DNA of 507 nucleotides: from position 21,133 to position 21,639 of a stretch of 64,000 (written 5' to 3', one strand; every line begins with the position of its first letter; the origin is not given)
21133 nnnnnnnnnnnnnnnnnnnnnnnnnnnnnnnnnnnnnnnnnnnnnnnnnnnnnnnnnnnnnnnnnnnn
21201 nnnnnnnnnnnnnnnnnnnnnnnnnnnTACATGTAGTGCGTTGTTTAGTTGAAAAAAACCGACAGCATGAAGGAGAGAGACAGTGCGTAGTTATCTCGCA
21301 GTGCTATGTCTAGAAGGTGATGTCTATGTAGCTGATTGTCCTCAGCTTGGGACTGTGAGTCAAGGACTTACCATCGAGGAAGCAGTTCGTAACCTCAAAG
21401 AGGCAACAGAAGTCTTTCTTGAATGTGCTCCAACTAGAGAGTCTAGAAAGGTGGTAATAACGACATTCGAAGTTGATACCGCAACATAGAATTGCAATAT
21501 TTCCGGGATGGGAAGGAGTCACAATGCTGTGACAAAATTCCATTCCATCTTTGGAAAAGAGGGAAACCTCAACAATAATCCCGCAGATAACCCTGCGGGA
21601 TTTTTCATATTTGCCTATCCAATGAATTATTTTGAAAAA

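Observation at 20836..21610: Higher-GC mini-island carrying an orphan HicB-like antitoxin and an unknown upstream partner, each with a copy of an operator-like leader and no HicA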

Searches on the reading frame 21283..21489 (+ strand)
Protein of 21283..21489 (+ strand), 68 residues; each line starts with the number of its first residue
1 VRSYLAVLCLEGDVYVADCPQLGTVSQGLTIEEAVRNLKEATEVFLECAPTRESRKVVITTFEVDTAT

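Call 4: search_protein_families(library=pfam, proteins=[window:21283-21489:+], max_evalue=1)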
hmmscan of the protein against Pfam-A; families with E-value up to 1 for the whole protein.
window:21283-21489:+ (68 aa): 4 families
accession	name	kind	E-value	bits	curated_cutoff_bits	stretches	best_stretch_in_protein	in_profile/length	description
PF15919.11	HicB_lk_antitox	-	0.0066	17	27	1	15-53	16-52/123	HicB_like antitoxin of bacterial toxin-antitoxin system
PF21748.3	UPF0150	-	0.0066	16.8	27.3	1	11-45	16-52/64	UPF0150-like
PF19746.4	DUF6233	-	0.0089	16.6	27.6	1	14-53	17-57/59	Family of unknown function (DUF6233)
PF18497.6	RNase_3_N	-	0.13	12.8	26.8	1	25-59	3-37/95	Ribonuclease III N-terminal domain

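Call 11: find_homologous_proteins(query=window:21283-21489:+, max_evalue=0.01)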
Query window:21283-21489:+ (68 aa): 6 proteins with E <= 0.01 among 6 candidates.
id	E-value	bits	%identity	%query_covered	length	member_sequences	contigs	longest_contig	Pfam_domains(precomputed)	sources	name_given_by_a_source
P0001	1.9e-36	139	100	100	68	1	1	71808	-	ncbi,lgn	-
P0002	5.8e-16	75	63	94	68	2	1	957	-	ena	-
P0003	1.5e-13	68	67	75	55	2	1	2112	-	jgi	jgi:predicted RNase H-like HicB family nuclease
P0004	1.0e-12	65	60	91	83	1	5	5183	-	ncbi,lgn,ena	-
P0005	7.7e-12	62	55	94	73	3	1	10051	-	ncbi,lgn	-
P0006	1.5e-7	49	63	71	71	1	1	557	-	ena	-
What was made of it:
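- Homologues are 55-67% identical (call 11).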

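Call 12: find_encoding_contigs(protein=P0001, flank=3000)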
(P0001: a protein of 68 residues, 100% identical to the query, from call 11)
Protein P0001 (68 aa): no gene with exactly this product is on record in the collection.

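Call 13: find_encoding_contigs(protein=P0004, flank=5000)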
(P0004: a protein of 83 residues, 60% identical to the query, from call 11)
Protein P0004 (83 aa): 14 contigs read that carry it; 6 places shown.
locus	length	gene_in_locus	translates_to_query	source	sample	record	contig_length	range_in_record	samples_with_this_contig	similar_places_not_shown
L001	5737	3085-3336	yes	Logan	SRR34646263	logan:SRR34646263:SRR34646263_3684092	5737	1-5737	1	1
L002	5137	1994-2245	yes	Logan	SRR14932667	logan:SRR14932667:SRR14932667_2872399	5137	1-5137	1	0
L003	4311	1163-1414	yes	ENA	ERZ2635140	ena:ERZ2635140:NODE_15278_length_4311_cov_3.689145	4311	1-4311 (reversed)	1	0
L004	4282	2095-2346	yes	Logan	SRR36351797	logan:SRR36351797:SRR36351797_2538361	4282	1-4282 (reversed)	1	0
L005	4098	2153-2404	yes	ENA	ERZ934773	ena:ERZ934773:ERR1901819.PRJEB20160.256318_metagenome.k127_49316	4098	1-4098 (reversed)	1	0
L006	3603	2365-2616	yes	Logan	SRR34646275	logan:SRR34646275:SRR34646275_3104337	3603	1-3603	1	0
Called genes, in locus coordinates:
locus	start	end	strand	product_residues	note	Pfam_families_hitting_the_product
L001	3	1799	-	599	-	?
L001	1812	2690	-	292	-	PF00005:ABC_tran, PF13555:AAA_29 (faint), PF13304:AAA_21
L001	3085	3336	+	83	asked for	-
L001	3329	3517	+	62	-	PF07927:HicA_toxin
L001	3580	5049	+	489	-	PF28494:GlyRS_ins_1 (weak), PF00587:tRNA-synt_2b, PF03129:HGTP_anticodon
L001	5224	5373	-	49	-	-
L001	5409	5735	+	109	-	?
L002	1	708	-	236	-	?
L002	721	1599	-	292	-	PF00005:ABC_tran, PF13555:AAA_29 (faint), PF13304:AAA_21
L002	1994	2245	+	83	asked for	-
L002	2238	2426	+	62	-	PF07927:HicA_toxin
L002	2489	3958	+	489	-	PF28494:GlyRS_ins_1 (weak), PF00587:tRNA-synt_2b, PF03129:HGTP_anticodon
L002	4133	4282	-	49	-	-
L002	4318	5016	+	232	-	PF00027:cNMP_binding, PF13545:HTH_Crp_2, PF00325:Crp (weak)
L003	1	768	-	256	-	?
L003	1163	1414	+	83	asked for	-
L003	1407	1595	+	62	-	PF07927:HicA_toxin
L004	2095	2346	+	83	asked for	-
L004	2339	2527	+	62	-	PF07927:HicA_toxin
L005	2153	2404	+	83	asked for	-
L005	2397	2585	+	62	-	PF07927:HicA_toxin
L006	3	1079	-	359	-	?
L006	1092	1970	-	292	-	PF00005:ABC_tran, PF13555:AAA_29 (faint), PF13304:AAA_21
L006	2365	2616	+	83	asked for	-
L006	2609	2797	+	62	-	PF07927:HicA_toxin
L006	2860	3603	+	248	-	?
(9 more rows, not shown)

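Call 14: find_encoding_contigs(protein=P0005, flank=5000)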
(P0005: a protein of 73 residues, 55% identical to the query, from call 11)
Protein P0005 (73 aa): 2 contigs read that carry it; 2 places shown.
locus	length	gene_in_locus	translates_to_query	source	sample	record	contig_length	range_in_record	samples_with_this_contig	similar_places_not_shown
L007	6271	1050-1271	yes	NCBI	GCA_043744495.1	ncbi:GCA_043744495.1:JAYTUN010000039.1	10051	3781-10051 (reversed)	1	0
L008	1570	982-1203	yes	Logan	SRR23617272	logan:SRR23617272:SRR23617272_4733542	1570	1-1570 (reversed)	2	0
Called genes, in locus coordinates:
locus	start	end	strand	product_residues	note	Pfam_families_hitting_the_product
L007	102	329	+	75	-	PF03683:UPF0175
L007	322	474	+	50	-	PF11848:DUF3368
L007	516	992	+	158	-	PF05163:DinB, PF12867:DinB_2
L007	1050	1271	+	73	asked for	-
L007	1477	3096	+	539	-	PF03065:Glyco_hydro_57, PF12055:DUF3536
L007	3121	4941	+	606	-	PF02446:Glyco_hydro_77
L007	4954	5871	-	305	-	PF03976:PPK2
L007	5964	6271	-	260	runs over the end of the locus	PF13424:TPR_12 (faint), PF00515:TPR_1 (faint), PF07719:TPR_2 (faint), PF13181:TPR_8 (faint), PF13374:TPR_10 (faint)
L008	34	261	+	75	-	PF03683:UPF0175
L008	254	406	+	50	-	PF11848:DUF3368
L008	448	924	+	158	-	PF05163:DinB, PF12867:DinB_2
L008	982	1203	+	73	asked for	-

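Call 30: find_encoding_contigs(protein=P0002, flank=5000)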
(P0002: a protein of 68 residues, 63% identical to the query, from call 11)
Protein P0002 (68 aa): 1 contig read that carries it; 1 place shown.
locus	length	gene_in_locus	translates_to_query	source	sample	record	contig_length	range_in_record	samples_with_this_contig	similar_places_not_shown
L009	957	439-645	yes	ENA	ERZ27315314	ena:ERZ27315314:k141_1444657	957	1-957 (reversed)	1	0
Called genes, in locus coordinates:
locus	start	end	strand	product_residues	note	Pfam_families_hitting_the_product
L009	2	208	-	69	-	?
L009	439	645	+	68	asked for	-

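Call 31: find_encoding_contigs(protein=P0003, flank=5000)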
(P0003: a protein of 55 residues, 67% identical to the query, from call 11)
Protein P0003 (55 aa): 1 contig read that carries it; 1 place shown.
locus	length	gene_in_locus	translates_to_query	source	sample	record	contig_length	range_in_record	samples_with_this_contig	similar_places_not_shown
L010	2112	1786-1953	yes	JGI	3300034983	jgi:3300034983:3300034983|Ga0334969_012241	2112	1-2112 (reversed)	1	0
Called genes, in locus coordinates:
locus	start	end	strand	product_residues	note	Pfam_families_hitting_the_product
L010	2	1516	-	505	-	?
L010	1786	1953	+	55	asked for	-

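Call 32: find_encoding_contigs(protein=P0006, flank=5000)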
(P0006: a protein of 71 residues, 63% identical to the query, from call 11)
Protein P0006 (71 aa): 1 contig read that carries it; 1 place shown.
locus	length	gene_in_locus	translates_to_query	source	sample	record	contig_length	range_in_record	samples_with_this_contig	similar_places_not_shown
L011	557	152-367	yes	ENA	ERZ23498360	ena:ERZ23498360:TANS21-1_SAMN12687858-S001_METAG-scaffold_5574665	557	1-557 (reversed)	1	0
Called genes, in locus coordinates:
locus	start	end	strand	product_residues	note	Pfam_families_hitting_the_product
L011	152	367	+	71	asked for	-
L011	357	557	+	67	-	?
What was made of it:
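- On HicB antitoxin (partial RNase H fold; Pfam HicB_lk_antitox / UPF0150): L001-L006 and L011 do as well (calls 13, 32).
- In L001-L006 and L011 the homologue is followed by an overlapping PF07927 HicA gene (calls 13, 32).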

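Call 45: search_protein_families(library=ncbifam, proteins=[window:21283-21489:+], max_evalue=1)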
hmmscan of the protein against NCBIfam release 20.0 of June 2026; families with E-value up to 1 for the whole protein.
window:21283-21489:+ (68 aa): 0 families

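Call 46: search_protein_families(library=padloc, proteins=[window:21283-21489:+], max_evalue=1)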
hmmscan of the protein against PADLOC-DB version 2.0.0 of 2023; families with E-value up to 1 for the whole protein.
window:21283-21489:+ (68 aa): 0 families

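Call 62: search_solved_structures(query=A2, max_evalue=1, show_alignments=2)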
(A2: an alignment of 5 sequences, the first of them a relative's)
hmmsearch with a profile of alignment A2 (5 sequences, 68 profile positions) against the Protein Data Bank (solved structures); distinct sequences matched with E-value up to 1: 14.
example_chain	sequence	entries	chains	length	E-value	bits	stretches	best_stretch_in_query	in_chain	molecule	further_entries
2yzt_A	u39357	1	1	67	6.4e-06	29.1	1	3-50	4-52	Putative uncharacterized protein TTHA1756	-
6g1c_V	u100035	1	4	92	0.0046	20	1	6-48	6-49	Antitoxin HicB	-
6g1n_A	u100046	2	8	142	0.0073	19.3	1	6-48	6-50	antitoxin HicB | HicB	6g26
9k7x_A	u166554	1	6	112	0.015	18.3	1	28-47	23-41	C3-Ca1-DN*3-20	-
8c3w_A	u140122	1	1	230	0.019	18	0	26-40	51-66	dnHEM1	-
9svk_B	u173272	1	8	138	0.021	17.9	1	28-49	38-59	Toxin-antitoxin system, antitoxin component, HicB family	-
9rar_A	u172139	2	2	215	0.024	17.7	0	28-49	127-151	TRP_F43W | [(sulfaNHC)Au].TRP_F43W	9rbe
9raq_A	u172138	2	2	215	0.035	17.2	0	28-44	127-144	TRP_F43W/E39L | [(sulfaNHC)Au].TRP_F43W/E39L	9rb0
9h10_A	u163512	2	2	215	0.081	16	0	28-49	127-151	[(sulfaNHC)Au].TRP_18 | Tandem-repeat protein (TRP)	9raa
8s6p_A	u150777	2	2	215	0.086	15.9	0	28-44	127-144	TRP_18 F116W (R0) | TRP_18 F116W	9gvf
9gk2_G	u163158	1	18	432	0.13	15.3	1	31-66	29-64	PS2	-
9h3c_A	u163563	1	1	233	0.24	14.5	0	26-42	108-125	De novo designed tandem repeat protein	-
4hou_A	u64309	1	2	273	0.66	13.1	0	31-52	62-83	Interferon-induced protein with tetratricopeptide repeats 1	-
4yxx_A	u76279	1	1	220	0.83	12.8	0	28-42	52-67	dTor_6x35L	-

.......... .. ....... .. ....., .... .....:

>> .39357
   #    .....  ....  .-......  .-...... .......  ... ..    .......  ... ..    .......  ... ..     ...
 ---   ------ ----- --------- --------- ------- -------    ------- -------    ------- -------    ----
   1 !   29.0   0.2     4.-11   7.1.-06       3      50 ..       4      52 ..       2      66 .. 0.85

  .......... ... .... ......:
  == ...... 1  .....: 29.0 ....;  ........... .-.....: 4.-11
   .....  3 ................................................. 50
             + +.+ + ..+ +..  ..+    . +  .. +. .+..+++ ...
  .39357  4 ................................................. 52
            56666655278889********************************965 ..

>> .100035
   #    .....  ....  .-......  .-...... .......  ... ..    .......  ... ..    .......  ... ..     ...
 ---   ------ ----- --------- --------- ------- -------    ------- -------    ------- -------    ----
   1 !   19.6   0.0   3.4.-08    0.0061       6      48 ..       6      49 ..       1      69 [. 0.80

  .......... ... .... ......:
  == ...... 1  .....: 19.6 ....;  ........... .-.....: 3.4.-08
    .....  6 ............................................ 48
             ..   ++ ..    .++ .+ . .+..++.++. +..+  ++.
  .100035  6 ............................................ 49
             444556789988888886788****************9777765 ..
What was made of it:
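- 21283..21489 (+): hicB: a 68-aa HicB antitoxin consisting only of the partial RNase H (HicA-binding) domain, with no DNA-binding domain. The profile matches PDB 2YZT (E = 6e-6) and HicB 6G1C/6G1N (call 62).
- The profile matches PDB 2YZT and HicB structures (call 62).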

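Call 63: find_related_loci(query=A2, collection=metagenome_contigs, flank=3000)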
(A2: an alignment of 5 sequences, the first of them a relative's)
Query A2 (68 aa) in metagenome_contigs; peptide patterns used: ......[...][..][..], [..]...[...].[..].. (x = any residue, [..] = any of these).
600 stretches matched a pattern (row limit reached: there are more); 518 encode a relative of the query (tblastn E <= 1e-3); the best 80 are kept; 80 distinct loci.
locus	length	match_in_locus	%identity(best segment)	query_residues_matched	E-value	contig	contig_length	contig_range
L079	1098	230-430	63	1-67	4e-24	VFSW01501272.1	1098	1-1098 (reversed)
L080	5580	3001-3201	58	1-67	2e-22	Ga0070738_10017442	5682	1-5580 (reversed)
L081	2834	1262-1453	59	1-64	3e-22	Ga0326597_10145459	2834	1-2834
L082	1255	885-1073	59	2-64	3e-22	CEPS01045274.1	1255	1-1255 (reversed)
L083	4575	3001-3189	60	2-64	5e-22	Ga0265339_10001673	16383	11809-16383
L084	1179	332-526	58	1-65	5e-22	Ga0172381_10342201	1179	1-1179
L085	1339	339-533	55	1-65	1e-21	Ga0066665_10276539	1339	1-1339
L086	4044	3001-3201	57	1-67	1e-21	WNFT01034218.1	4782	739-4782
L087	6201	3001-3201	57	1-67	1e-21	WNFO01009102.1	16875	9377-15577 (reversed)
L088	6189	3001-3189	60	1-63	2e-21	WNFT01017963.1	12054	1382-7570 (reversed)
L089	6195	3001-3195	60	2-66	1e-21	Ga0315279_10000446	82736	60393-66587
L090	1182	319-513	60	2-66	2e-21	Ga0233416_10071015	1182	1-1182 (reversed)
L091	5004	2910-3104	58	2-66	4e-21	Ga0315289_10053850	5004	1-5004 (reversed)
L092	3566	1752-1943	58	1-64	6e-21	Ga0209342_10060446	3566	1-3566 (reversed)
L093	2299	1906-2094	59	2-64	6e-21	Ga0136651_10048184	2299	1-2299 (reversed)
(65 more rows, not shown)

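Call 83: list_cluster_members(proteins=[P0001, P0007, window:20955-21224:+, window:20910-21224:+, window:21054-21224:+])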
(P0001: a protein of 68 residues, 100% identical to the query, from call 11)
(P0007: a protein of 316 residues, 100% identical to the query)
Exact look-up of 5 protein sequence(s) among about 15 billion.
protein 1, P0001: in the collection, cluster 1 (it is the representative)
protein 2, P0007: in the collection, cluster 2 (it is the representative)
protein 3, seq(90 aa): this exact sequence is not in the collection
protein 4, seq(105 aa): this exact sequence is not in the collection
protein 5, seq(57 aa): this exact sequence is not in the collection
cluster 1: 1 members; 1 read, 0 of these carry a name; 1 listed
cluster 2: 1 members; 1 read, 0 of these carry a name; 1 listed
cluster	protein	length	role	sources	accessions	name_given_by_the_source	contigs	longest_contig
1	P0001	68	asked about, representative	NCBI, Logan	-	-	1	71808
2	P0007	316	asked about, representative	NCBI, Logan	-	-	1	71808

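Call 89: predict_structure(alignment_id=A2)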
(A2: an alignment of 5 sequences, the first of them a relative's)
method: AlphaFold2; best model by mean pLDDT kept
length: 68 residues; sequences in the alignment: 5
mean_pLDDT: 74.1   pTM: 0.58
mean pLDDT of the five models: 74.1, 68.9, 65.8, 63.5, 57.7
residues with pLDDT >= 90: 25; 70-90: 21; 50-70: 4; < 50: 18
segments of 3 or more residues with pLDDT < 50: 50-64, 66-68
pLDDT, mean of each block of 10 residues (from residue 1): 83 93 91 92 72 38 43
secondary structure, 60 per line:
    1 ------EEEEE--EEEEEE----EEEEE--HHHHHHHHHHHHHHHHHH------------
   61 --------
elements in order: E7-11 E14-19 E24-28 H31-48
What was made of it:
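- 21283..21489 (+): AlphaFold2 predicts beta-beta-beta-alpha (call 89).
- On HicB antitoxin (partial RNase H fold; Pfam HicB_lk_antitox / UPF0150): The C-terminal beta4 strand is not resolved (call 89).
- No DNA-binding domain: the protein is 68 aa and has only the N-terminal fold (call 89).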
